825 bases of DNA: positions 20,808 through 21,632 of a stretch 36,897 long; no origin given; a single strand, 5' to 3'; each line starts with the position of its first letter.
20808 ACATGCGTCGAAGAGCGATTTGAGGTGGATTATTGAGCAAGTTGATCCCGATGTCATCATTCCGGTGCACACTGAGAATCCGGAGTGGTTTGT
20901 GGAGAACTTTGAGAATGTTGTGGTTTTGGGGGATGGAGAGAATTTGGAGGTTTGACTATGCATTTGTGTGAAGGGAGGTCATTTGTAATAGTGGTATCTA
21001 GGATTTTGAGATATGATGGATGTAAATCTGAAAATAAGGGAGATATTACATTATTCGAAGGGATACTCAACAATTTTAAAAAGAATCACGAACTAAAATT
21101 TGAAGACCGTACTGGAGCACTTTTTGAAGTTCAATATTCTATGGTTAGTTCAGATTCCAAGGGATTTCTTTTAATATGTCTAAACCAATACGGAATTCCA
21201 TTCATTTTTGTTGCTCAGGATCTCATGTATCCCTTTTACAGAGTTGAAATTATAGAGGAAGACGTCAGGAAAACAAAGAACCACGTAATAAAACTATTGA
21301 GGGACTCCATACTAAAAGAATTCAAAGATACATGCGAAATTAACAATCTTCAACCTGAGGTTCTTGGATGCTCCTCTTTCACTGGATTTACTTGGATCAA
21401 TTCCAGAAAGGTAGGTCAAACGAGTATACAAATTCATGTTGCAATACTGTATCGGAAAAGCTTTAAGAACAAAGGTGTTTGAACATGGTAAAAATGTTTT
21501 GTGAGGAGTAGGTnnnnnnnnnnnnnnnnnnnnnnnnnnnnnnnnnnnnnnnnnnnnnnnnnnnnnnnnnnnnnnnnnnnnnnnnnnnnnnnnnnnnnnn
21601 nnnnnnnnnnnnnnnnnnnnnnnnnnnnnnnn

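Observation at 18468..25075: Co-directional overlapping array joins a CARF-wHTH regulator, two extra nucleases and an orphan protein to a McrBC-type core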

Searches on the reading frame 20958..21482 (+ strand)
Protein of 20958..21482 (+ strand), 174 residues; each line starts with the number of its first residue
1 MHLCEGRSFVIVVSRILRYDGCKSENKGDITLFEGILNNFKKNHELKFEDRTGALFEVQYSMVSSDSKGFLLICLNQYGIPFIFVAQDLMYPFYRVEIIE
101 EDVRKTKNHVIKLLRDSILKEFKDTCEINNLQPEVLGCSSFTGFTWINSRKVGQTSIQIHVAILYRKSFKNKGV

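Call 3: search_protein_families(library=pfam, proteins=[window:20958-21482:+], max_evalue=0.01)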
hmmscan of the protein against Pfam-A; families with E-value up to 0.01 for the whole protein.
window:20958-21482:+ (174 aa): 0 families

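Call 4: search_protein_families(library=padloc, proteins=[window:20958-21482:+], max_evalue=0.01)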
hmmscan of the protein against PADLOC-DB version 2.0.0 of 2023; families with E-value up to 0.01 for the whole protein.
window:20958-21482:+ (174 aa): 1 family
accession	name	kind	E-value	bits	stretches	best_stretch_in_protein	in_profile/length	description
PDLC04615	PDC-M38B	-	0.0006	17.3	1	3-50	9-56/293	-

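Call 11: find_homologous_proteins(query=window:20958-21482:+)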
Query window:20958-21482:+ (174 aa): 4 proteins with E <= 0.001 among 15 candidates.
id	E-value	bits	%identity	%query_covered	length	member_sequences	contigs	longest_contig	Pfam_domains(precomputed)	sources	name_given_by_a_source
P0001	6.4e-112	389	100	100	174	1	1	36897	-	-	-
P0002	1.9e-57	212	74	74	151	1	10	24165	-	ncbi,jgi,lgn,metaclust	jgi:hypothetical protein|metaclust:\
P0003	2.4e-36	143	55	75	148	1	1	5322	-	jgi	-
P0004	8.4e-29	119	44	74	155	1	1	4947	-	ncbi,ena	-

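Call 13: find_encoding_contigs(protein=P0002, flank=10000, max_places=6)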
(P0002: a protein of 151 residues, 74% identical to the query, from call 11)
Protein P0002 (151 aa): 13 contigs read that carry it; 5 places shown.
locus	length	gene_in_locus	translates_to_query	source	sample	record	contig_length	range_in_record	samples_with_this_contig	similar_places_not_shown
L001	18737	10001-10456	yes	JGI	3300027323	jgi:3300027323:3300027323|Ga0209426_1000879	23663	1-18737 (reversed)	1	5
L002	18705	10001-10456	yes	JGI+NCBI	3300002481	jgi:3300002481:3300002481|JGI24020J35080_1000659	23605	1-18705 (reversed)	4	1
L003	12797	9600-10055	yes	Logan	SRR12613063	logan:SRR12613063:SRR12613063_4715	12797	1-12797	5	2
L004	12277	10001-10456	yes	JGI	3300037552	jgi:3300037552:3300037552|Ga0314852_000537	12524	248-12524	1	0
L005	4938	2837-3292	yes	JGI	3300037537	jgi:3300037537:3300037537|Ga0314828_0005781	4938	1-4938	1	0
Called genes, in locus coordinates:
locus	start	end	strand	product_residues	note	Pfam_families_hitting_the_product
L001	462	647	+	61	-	-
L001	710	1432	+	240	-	PF19810:HFX_2341_N, PF22662:Csa3_N (weak), PF22665:WHD_DUF6293 (weak)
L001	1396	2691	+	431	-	PF09376:NurA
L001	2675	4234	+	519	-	PF01935:DUF87, PF12846:AAA_10 (faint), PF05872:HerA_C (weak)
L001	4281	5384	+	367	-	PF00149:Metallophos, PF12850:Metallophos_2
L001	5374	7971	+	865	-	PF02463:SMC_N, PF13175:AAA_15, PF13476:AAA_23, PF13514:AAA_27, PF13555:AAA_29 (weak), PF01544:CorA (weak), PF04423:Rad50_zn_hook (weak), PF13175:AAA_15, +4 more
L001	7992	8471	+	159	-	-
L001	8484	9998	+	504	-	PF00753:Lactamase_B (weak), PF12706:Lactamase_B_2 (faint), PF07521:RMMBL (weak)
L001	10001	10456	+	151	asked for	-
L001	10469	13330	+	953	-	PF28530:DUF8426, PF00004:AAA (faint), PF07728:AAA_5, PF28529:McrB_lid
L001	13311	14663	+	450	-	PF10117:McrBC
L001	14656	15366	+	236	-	PF00702:Hydrolase, PF12710:HAD, PF13419:HAD_2, PF13242:Hydrolase_like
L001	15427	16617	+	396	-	-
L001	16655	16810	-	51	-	-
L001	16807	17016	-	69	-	-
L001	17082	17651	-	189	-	-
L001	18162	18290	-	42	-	-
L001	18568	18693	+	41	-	-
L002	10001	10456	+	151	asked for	-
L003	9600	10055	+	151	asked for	-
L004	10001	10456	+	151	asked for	-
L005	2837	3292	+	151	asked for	-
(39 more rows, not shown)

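Call 14: find_encoding_contigs(protein=P0003, flank=10000, max_places=4)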
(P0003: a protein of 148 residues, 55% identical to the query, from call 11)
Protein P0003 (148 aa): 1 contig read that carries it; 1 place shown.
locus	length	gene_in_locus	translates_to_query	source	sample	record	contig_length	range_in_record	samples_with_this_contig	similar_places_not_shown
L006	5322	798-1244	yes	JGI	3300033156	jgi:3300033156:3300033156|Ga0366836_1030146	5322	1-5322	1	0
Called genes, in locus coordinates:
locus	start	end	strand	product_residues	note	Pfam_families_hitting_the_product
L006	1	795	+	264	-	?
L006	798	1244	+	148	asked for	-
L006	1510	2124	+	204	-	PF14591:AF0941-like (faint)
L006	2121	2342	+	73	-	-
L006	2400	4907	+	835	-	PF28530:DUF8426, PF01878:EVE (faint), PF20720:nSTAND3 (faint), PF00004:AAA (faint), PF07728:AAA_5, PF28529:McrB_lid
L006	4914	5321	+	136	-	?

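Call 15: find_encoding_contigs(protein=P0004, flank=10000, max_places=4)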
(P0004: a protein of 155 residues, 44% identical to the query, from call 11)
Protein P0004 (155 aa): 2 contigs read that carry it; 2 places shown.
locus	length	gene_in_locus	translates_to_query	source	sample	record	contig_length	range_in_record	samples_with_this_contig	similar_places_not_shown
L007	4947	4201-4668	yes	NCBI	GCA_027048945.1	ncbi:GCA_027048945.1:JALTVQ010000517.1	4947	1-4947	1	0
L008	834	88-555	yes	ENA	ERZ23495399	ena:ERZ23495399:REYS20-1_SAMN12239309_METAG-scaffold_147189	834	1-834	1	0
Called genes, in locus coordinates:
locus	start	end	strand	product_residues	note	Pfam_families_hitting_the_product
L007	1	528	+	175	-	?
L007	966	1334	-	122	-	-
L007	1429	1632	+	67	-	PF24348:DUF7508 (weak)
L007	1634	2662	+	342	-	PF02646:RmuC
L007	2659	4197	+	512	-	PF00753:Lactamase_B, PF12706:Lactamase_B_2 (faint)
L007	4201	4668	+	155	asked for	-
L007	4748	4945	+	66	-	?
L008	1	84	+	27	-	?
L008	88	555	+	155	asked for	-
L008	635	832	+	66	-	?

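Call 24: search_protein_families(library=ncbifam, proteins=[window:20958-21482:+, L001:7992-8471:+], max_evalue=0.001)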
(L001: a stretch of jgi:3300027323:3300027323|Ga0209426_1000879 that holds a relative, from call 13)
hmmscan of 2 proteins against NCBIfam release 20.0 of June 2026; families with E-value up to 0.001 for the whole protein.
window:20958-21482:+ (174 aa): 0 families

L001:7992-8471:+ (159 aa): 1 family
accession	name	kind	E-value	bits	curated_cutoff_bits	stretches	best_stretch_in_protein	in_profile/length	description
TIGR00065.1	ftsZ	equivalog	5.4e-07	29.3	295.2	1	50-151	90-199/353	cell division protein FtsZ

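Call 42: search_protein_families(library=pfam, proteins=[L001:7992-8471:+, L001:10469-13330:+, L006:2400-4907:+, L001:15427-16617:+], max_evalue=0.01)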
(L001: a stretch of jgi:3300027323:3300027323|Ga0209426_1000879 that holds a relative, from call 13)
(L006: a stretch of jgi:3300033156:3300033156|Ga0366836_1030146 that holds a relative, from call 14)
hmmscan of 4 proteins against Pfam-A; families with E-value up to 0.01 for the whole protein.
L001:7992-8471:+ (159 aa): 2 families
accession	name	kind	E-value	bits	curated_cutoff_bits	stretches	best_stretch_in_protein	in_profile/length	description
PF00091.31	Tubulin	-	0.0075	17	33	0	4-39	2-29/190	Tubulin/FtsZ family, GTPase domain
PF08544.19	GHMP_kinases_C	-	0.0086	16.9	21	0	30-92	11-75/85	GHMP kinases C terminal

L001:10469-13330:+ (953 aa): 13 families
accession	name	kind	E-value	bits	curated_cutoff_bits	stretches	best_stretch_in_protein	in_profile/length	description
PF07728.20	AAA_5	-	4.4e-16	59.6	22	1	624-816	2-139/139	AAA domain (dynein-related subfamily)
PF00004.35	AAA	-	9.8e-06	26.5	21.2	1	624-817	1-124/131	ATPase family associated with various cellular activities (AAA)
PF13401.12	AAA_22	-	3.9e-05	24.4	27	1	621-749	5-95/130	AAA domain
PF01637.24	ATPase_2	-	0.00069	19.9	33.2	1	610-731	7-123/225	ATPase domain predominantly from Archaea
PF20720.3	nSTAND3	-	0.0008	19.6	27.2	1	612-643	8-39/155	Novel STAND NTPase 3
PF02367.23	TsaE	-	0.0011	19.4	26.6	1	608-661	8-60/128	Threonylcarbamoyl adenosine biosynthesis protein TsaE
PF13479.12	AAA_24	-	0.0017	18.7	27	1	621-647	2-26/195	AAA domain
PF13191.12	AAA_16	-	0.002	19.1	32.6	1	621-751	24-145/167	AAA ATPase domain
PF01695.23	IstB_IS21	-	0.0029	17.6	24.1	1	618-642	89-113/238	IstB-like ATP binding protein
PF06745.19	ATPase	-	0.0035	17.2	26.6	0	621-660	19-56/231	KaiC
PF13521.12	AAA_28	-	0.0038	17.9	27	0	624-652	2-31/164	AAA domain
PF12775.13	AAA_7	-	0.0051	16.8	25.8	1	617-685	29-94/181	P-loop containing dynein motor region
PF25201.1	nSTAND6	-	0.0063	17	27.7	0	608-653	5-51/148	Novel STAND NTPase 6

L006:2400-4907:+ (835 aa): 11 families
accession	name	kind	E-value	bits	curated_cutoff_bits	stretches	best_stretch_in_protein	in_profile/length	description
PF07728.20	AAA_5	-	2.7e-16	60.3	22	2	549-710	26-139/139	AAA domain (dynein-related subfamily)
PF20720.3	nSTAND3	-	7e-06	26.3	27.2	1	362-408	9-56/155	Novel STAND NTPase 3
PF00004.35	AAA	-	1.4e-05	26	21.2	1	373-410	1-35/131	ATPase family associated with various cellular activities (AAA)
PF01878.24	EVE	-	1.4e-05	25.6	23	1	416-470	6-62/145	EVE domain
PF13401.12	AAA_22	-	0.00013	22.7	27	1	370-403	5-40/130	AAA domain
PF01695.23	IstB_IS21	-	0.00066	19.7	24.1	1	364-390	86-112/238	IstB-like ATP binding protein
PF12775.13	AAA_7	-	0.0012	18.8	25.8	1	366-402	29-65/181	P-loop containing dynein motor region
PF13481.12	AAA_25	-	0.0046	17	27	0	365-396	28-59/195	AAA domain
PF05673.19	DUF815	-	0.0052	16.4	23.8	0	332-403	14-86/249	Protein of unknown function (DUF815)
PF02367.23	TsaE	-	0.0073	16.7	26.6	0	362-403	13-60/128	Threonylcarbamoyl adenosine biosynthesis protein TsaE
PF13479.12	AAA_24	-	0.0074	16.6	27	0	370-393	2-23/195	AAA domain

L001:15427-16617:+ (396 aa): 0 families

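Call 45: predict_structure(alignment_id=A1)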
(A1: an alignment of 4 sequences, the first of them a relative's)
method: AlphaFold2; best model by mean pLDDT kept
length: 174 residues; sequences in the alignment: 4
mean_pLDDT: 49.5   pTM: 0.53
mean pLDDT of the five models: 49.5, 42.3, 41.1, 40.4, 40.1
residues with pLDDT >= 90: 0; 70-90: 6; 50-70: 80; < 50: 88
segments of 3 or more residues with pLDDT < 50: 1-11, 20-28, 43-67, 89-98, 133-153, 165-174
pLDDT, mean of each block of 10 residues (from residue 1): 34 51 43 64 46 43 45 52 53 40 63 70 67 40 38 53 47 30
secondary structure, 60 per line:
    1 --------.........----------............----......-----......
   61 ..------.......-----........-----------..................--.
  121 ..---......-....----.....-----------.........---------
elements in order: E9-17 H28-39 E44-49 E55-62 E69-75 E81-88 H100-117 E126-131 H133-136 H141-145 E157-165

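Call 46: search_protein_representatives(alignment_id=A1)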
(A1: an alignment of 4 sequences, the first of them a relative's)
Query: 4 sequences, 151 profile positions. Proteins with E-value up to 0.001 (for the whole library): 17; up to 1e-10: 9; up to 1e-30: 4. The best 17 are listed.
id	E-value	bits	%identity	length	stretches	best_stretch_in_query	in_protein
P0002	1.2e-79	281.7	-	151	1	1-151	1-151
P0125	4.9e-43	162.8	-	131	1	1-116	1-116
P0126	2.5e-32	128.0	-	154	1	1-151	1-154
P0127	1.4e-31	125.6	-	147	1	1-148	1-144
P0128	8.1e-29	116.6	-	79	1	1-77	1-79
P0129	4.5e-27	111.0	-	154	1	1-143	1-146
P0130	1.8e-20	89.6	-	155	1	1-151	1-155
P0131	2.7e-20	89.0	-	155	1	1-151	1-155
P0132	1.1e-17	80.5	-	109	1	1-63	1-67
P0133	1.1e-10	57.8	-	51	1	90-141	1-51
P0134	1.7e-09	54.0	-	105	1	48-147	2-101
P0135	3.2e-09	53.0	-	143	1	1-132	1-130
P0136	4.9e-06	42.7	-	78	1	1-40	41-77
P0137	7.6e-05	38.8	-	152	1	2-146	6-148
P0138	2.5e-04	37.1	-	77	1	66-139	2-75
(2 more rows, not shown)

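Call 50: find_related_loci(query=A1, collection=metagenome_contigs, flank=10000)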
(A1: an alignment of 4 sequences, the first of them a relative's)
Query A1 (174 aa) in metagenome_contigs; peptide patterns used: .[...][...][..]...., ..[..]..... (x = any residue, [..] = any of these).
600 stretches matched a pattern (row limit reached: there are more); 1 encode a relative of the query (tblastn E <= 1e-3); 1 distinct loci.
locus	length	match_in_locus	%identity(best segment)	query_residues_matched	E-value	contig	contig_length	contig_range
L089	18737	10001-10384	74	1-128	9e-64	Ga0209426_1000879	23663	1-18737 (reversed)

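Call 51: find_encoding_contigs(protein=P0130, flank=8000, max_places=3)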
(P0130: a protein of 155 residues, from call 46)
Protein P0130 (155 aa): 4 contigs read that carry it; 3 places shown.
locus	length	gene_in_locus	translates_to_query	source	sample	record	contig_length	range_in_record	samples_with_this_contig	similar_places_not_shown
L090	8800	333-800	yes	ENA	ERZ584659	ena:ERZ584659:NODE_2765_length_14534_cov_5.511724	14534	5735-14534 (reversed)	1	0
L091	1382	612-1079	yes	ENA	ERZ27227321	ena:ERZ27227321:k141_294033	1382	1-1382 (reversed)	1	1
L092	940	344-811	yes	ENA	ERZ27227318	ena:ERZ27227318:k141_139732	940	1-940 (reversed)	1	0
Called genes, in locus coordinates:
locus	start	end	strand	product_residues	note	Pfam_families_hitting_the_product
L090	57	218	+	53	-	-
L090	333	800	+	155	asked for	-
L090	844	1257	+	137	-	-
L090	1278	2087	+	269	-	-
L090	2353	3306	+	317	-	PF01435:Peptidase_M48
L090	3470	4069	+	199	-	-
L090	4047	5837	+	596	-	-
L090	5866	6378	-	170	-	-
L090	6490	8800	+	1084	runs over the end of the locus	PF01935:DUF87 (weak), PF01656:CbiA (weak)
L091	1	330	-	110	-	?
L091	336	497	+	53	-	-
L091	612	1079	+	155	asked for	-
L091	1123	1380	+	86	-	?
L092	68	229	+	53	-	-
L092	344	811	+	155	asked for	-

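Call 52: find_encoding_contigs(protein=P0126, flank=8000, max_places=3)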
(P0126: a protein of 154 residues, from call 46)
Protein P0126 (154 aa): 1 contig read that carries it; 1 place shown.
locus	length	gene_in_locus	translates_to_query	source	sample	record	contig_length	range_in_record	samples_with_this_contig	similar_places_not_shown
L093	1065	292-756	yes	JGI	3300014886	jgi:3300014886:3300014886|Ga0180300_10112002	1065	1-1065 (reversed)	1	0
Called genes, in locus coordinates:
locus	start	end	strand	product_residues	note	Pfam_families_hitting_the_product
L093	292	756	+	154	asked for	-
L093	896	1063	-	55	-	?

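Call 53: find_encoding_contigs(protein=P0127, flank=8000, max_places=3)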
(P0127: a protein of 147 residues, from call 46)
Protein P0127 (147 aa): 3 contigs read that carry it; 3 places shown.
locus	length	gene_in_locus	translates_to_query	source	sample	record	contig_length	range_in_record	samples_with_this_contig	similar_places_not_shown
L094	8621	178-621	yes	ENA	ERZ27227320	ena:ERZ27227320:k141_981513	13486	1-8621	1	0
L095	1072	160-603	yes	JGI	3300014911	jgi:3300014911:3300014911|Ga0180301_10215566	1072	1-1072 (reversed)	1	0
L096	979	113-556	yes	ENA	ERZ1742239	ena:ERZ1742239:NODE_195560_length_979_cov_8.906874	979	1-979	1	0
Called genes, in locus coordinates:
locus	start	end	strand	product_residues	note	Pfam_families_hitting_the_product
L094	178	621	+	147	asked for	-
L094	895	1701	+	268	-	PF05148:Methyltransf_8 (faint), PF01209:Ubie_methyltran, PF06325:PrmA (weak), PF13489:Methyltransf_23, PF13649:Methyltransf_25, PF13847:Methyltransf_31, PF08241:Methyltransf_11, PF08242:Methyltransf_12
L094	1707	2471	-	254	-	PF01061:ABC2_membrane, PF12698:ABC2_membrane_3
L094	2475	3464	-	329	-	PF00005:ABC_tran, PF13304:AAA_21 (weak), PF13732:DrrA1-3_C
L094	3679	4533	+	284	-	PF00763:THF_DHG_CYH, PF02882:THF_DHG_CYH_C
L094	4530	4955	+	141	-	PF01998:DUF131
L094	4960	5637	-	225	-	PF01209:Ubie_methyltran, PF02353:CMAS (weak), PF13489:Methyltransf_23, PF05175:MTS (weak), PF13847:Methyltransf_31, PF08241:Methyltransf_11, PF08242:Methyltransf_12, PF13649:Methyltransf_25, +2 more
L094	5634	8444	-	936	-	PF00133:tRNA-synt_1, PF09334:tRNA-synt_1g, PF13603:tRNA-synt_1_2 (weak), PF08264:Anticodon_1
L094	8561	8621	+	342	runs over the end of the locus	PF00348:polyprenyl_synt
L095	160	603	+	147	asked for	-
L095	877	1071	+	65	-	?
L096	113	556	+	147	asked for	-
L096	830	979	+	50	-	?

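Call 54: find_encoding_contigs(protein=P0129, flank=8000, max_places=3)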
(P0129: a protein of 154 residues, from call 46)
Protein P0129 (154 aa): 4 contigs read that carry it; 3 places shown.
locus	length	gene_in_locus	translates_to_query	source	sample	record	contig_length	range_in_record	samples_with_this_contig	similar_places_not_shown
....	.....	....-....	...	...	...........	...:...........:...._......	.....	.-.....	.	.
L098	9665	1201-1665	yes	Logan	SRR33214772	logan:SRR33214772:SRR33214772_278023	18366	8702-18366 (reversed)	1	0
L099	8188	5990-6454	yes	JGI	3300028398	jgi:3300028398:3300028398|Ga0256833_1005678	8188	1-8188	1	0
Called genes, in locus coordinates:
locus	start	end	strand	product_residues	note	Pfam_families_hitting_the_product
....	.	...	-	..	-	?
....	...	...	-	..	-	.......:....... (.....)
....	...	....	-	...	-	-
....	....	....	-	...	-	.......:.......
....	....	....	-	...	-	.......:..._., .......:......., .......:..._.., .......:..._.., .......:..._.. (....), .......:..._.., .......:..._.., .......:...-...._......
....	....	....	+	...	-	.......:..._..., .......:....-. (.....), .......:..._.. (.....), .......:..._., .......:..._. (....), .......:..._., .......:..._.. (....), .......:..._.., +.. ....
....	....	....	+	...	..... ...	-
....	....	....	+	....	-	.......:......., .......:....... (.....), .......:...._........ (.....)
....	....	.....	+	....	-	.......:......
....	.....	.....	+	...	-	-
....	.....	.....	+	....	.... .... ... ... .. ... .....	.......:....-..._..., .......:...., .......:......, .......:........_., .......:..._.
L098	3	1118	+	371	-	?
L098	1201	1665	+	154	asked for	-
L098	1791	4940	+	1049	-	PF06634:DUF1156, PF01170:UPF0020 (faint), PF03602:Cons_hypoth95 (faint)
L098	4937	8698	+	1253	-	PF04465:DUF499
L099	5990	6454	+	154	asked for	-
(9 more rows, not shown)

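Call 55: find_encoding_contigs(protein=P0131, flank=8000, max_places=3)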
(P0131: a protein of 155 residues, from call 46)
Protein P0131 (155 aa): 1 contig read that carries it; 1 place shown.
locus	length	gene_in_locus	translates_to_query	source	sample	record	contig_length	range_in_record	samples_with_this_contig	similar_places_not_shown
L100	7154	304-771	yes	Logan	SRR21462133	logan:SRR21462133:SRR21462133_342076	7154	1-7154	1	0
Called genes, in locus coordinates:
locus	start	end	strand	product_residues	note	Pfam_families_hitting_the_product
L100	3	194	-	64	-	?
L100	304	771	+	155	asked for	-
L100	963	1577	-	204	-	PF00239:Resolvase, PF02796:HTH_7, PF04218:CENP-B_N (faint), PF08279:HTH_11 (weak), PF13384:HTH_23, PF05225:HTH_psq (weak), PF13518:HTH_28 (faint), PF13551:HTH_29 (weak)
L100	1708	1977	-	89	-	-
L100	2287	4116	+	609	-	-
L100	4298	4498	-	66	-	-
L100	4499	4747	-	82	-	-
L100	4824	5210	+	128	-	-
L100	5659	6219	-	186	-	PF01863:YgjP-like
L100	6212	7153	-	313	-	?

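Call 56: predict_structure(alignment_id=A3)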
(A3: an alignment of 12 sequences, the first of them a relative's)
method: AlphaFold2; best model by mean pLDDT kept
length: 151 residues; sequences in the alignment: 12
mean_pLDDT: 85.0   pTM: 0.79
mean pLDDT of the five models: 85.0, 84.7, 84.6, 83.0, 82.7
residues with pLDDT >= 90: 81; 70-90: 43; 50-70: 23; < 50: 4
segments of 3 or more residues with pLDDT < 50: none
pLDDT, mean of each block of 10 residues (from residue 1): 69 92 61 93 95 93 87 92 93 87 95 94 91 82 55 41
secondary structure, 60 per line:
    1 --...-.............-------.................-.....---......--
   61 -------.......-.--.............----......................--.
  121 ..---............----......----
elements in order: E7-19 H27-43 E45-49 E53-58 E68-74 E79-91 H96-117 E126-137 H142-147
